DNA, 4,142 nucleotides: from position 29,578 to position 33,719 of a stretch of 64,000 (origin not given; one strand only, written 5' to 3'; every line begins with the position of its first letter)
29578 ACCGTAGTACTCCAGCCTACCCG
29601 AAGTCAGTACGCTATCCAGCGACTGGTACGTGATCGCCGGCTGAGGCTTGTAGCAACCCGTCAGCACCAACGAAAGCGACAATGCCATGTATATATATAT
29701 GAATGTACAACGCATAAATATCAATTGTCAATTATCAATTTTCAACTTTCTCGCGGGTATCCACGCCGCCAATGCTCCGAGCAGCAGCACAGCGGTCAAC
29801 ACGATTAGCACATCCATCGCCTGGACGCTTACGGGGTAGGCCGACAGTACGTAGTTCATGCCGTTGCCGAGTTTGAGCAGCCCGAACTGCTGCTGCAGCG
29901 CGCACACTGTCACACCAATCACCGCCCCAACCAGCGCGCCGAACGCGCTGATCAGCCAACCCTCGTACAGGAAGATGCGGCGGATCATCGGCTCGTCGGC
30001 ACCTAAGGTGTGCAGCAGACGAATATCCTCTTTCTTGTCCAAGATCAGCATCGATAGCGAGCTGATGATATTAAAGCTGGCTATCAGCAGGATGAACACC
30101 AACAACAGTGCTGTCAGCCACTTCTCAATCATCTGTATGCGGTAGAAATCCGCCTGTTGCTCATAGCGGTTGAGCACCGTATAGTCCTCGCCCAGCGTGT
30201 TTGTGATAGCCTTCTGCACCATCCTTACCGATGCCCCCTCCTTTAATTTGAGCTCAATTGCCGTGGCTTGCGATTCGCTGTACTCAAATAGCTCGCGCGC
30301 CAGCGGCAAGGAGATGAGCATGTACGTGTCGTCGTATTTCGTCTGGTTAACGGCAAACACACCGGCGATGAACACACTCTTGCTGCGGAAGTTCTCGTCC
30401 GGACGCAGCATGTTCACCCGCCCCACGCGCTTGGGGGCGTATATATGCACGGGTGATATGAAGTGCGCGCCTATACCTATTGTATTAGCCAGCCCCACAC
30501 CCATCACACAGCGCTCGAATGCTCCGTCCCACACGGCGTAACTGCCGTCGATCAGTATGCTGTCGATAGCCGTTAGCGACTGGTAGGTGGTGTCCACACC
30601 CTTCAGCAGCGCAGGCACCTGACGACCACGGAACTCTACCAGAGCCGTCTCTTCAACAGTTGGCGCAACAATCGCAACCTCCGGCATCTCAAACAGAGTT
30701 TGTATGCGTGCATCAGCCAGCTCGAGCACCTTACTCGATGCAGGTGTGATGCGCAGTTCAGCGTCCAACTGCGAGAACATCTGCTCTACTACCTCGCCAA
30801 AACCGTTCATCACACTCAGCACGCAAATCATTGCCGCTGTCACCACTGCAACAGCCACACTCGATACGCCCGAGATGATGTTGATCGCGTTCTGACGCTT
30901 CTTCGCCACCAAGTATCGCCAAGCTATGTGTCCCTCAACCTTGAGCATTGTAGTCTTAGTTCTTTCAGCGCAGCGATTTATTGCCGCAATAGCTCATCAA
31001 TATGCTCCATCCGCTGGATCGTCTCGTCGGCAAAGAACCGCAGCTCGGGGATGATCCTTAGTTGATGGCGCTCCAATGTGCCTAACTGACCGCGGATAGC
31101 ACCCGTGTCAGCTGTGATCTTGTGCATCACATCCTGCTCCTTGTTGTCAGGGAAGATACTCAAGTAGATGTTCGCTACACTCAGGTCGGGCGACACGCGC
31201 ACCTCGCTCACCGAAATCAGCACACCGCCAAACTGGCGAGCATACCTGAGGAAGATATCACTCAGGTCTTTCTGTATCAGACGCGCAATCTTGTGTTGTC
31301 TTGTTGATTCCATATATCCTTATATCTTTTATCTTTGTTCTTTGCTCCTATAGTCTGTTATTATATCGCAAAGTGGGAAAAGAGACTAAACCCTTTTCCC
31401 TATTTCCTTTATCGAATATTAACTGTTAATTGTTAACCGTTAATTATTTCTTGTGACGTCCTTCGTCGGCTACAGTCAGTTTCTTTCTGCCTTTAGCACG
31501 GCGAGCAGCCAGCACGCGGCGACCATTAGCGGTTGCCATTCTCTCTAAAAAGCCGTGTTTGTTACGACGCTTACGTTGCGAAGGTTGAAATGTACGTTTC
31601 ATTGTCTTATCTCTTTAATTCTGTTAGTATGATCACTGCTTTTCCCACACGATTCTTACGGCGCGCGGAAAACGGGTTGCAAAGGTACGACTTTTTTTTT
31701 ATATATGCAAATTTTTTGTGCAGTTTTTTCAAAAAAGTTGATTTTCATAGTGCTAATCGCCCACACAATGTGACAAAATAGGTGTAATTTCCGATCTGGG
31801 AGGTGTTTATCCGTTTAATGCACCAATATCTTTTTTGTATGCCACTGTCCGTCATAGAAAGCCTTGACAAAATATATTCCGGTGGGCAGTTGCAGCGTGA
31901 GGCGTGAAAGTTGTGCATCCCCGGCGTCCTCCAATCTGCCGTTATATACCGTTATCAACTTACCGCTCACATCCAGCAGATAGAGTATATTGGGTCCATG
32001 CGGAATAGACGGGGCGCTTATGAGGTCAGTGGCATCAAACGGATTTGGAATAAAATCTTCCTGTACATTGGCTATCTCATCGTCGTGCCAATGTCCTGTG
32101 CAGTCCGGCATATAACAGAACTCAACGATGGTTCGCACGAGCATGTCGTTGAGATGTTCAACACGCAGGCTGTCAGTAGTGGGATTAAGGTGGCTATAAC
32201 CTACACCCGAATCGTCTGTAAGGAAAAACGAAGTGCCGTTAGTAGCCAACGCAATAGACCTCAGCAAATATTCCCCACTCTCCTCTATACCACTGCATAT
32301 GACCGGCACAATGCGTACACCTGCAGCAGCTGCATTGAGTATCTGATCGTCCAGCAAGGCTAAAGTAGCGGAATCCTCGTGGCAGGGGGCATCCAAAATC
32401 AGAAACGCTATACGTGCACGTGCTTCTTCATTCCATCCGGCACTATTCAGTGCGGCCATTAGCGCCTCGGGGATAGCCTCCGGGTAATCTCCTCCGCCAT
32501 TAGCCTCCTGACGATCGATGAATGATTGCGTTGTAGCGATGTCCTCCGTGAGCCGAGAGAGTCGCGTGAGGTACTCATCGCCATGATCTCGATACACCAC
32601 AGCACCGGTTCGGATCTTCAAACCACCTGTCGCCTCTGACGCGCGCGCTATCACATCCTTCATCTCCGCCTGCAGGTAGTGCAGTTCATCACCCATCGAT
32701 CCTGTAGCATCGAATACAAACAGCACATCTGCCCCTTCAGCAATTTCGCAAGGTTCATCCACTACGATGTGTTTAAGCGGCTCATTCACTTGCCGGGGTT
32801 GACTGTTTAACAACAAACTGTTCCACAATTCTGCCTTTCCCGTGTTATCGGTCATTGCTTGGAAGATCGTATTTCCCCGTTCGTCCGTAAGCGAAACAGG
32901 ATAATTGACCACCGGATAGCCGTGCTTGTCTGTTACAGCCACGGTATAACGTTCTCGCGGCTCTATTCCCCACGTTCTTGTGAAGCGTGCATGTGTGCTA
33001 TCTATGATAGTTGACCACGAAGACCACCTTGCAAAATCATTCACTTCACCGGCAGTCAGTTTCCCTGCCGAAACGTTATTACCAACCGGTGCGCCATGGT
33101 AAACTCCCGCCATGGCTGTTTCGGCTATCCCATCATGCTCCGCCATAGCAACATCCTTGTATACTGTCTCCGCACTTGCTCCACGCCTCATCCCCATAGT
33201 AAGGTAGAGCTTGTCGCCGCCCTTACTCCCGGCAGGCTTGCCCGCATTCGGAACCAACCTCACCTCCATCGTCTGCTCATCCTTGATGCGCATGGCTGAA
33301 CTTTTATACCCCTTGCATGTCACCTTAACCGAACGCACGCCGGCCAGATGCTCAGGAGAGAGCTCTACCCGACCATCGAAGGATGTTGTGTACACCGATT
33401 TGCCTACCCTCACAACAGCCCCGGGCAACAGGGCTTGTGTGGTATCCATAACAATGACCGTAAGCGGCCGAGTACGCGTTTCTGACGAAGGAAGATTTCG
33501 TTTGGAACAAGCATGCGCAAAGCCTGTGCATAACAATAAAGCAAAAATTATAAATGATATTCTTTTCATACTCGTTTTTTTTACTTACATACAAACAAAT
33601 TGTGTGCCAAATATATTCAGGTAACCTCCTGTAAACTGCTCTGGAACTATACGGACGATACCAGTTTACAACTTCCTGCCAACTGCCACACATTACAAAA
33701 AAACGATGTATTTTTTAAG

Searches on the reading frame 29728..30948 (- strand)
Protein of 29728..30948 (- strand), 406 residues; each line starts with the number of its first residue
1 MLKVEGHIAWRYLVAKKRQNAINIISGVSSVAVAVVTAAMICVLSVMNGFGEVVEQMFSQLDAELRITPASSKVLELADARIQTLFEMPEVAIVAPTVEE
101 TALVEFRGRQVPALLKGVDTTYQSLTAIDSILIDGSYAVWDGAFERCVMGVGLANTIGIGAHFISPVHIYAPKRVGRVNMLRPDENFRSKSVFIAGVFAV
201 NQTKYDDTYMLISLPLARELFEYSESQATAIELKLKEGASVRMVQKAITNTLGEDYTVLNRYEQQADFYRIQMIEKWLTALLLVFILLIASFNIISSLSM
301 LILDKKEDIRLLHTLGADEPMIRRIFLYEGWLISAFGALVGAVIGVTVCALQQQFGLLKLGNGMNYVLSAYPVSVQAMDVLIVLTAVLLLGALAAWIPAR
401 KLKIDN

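Call 78: search_protein_families(library=pfam, proteins=[window:29728-30948:-], max_evalue=0.0001)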
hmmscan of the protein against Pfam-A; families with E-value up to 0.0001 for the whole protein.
window:29728-30948:- (406 aa): 2 families
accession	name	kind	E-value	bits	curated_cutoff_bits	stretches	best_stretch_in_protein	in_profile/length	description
PF02687.27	FtsX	-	2.6e-14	53.7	25.5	1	281-403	2-116/120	FtsX-like permease C-terminal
PF12704.14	MacB_PCD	-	5.7e-13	50.1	27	1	29-250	4-206/207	MacB-like periplasmic core domain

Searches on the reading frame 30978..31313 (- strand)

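Call 78: search_protein_families(library=pfam, proteins=[window:30978-31313:-], max_evalue=0.0001)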
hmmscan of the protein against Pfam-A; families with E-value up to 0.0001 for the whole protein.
window:30978-31313:- (111 aa): 1 family
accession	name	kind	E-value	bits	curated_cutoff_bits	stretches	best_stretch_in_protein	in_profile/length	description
PF02033.23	RBFA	-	9.6e-26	90.6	34.7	1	5-109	1-105/105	Ribosome-binding factor A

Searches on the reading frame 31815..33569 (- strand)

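Call 81: search_protein_families(library=pfam, proteins=[window:31815-33569:-], max_evalue=0.01)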
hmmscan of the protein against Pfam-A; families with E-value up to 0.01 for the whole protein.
window:31815-33569:- (584 aa): 6 families
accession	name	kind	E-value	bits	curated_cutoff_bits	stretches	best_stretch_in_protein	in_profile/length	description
PF25106.1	VWA_4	-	1.9e-08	34.5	27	1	283-399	3-109/169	von Willebrand factor A domain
PF13620.12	CarboxypepD_reg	-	1e-07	32.6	32.3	0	36-101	2-75/82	Carboxypeptidase regulatory-like domain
PF02369.22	Big_1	-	1e-05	26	34.9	1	207-248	20-64/93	Bacterial Ig-like domain (group 1)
PF00092.34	VWA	-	1.6e-05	25.6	23.8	1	281-453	1-165/174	von Willebrand factor type A domain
PF20782.3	TssR_VWA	-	0.0033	17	25.7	1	282-357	50-125/304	TssR protein VWA domain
PF18962.6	Por_Secre_tail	-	0.005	17.5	27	0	508-583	3-75/75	Secretion system C-terminal sorting domain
